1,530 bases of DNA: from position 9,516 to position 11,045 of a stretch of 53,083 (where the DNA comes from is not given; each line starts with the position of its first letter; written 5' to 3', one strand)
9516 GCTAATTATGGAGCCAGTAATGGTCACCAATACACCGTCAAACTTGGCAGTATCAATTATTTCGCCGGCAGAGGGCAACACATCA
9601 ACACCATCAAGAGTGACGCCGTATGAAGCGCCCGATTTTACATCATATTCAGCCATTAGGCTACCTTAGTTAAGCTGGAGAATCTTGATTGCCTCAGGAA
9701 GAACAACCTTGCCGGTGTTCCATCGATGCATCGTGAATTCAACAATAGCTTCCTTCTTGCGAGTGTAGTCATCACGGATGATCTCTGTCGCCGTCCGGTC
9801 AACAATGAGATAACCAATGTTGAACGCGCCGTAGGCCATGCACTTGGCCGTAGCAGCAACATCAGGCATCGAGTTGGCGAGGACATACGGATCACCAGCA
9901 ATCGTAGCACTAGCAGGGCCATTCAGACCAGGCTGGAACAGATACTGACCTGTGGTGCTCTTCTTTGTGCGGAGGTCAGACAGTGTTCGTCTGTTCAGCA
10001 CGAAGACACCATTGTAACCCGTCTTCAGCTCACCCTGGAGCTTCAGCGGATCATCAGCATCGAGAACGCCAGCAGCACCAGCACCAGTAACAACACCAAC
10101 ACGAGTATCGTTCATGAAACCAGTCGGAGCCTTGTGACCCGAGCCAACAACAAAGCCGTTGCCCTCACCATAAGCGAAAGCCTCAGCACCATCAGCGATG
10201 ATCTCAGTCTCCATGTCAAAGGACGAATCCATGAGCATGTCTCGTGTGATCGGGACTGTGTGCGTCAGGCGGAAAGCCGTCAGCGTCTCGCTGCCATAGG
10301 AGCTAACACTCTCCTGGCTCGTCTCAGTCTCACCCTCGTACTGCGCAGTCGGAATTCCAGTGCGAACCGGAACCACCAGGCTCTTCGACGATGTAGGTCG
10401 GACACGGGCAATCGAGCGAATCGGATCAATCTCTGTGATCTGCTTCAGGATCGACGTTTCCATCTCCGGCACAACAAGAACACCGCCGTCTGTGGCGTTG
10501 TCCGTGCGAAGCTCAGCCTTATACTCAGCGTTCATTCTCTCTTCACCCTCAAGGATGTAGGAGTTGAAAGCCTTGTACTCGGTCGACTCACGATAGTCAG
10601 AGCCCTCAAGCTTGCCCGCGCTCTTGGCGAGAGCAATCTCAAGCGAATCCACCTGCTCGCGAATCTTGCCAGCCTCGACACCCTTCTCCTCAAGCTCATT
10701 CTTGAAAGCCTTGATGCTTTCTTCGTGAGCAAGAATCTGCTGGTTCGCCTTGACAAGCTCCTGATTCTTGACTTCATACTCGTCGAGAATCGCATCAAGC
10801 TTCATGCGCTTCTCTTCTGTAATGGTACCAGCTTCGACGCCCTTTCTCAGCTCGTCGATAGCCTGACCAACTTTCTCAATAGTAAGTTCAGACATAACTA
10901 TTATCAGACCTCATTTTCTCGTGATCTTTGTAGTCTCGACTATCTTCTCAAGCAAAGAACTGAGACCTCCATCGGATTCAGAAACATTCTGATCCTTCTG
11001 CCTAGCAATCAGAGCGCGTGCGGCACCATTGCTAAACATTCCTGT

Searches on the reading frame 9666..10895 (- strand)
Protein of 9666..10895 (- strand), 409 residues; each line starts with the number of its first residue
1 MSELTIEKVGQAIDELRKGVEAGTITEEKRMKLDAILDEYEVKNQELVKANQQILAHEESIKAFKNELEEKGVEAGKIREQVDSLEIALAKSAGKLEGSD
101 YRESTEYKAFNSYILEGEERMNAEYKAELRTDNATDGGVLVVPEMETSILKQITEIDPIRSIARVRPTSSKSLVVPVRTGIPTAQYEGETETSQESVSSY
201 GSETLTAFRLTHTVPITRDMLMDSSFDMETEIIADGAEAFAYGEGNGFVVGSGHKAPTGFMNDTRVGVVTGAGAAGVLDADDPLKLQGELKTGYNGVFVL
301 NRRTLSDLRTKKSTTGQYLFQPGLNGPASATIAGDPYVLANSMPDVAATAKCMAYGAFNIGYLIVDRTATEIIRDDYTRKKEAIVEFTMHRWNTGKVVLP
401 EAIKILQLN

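Call 10: search_protein_families(library=phrogs, proteins=[window:9666-10895:-])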
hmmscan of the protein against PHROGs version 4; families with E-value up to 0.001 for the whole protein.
window:9666-10895:- (409 aa): 5 families
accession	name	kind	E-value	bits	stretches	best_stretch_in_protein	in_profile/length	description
phrog_10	-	head and packaging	6.2e-60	205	1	8-408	267-635/752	major head protein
phrog_15928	-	head and packaging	1.4e-21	78.3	1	261-408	41-179/185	major head protein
phrog_617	-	head and packaging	1.4e-21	78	1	128-403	338-618/626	major head protein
phrog_2263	-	head and packaging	1.7e-06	28.2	1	47-335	187-475/551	major head protein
phrog_17162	-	unknown function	0.00066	20.9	0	332-408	7-82/85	-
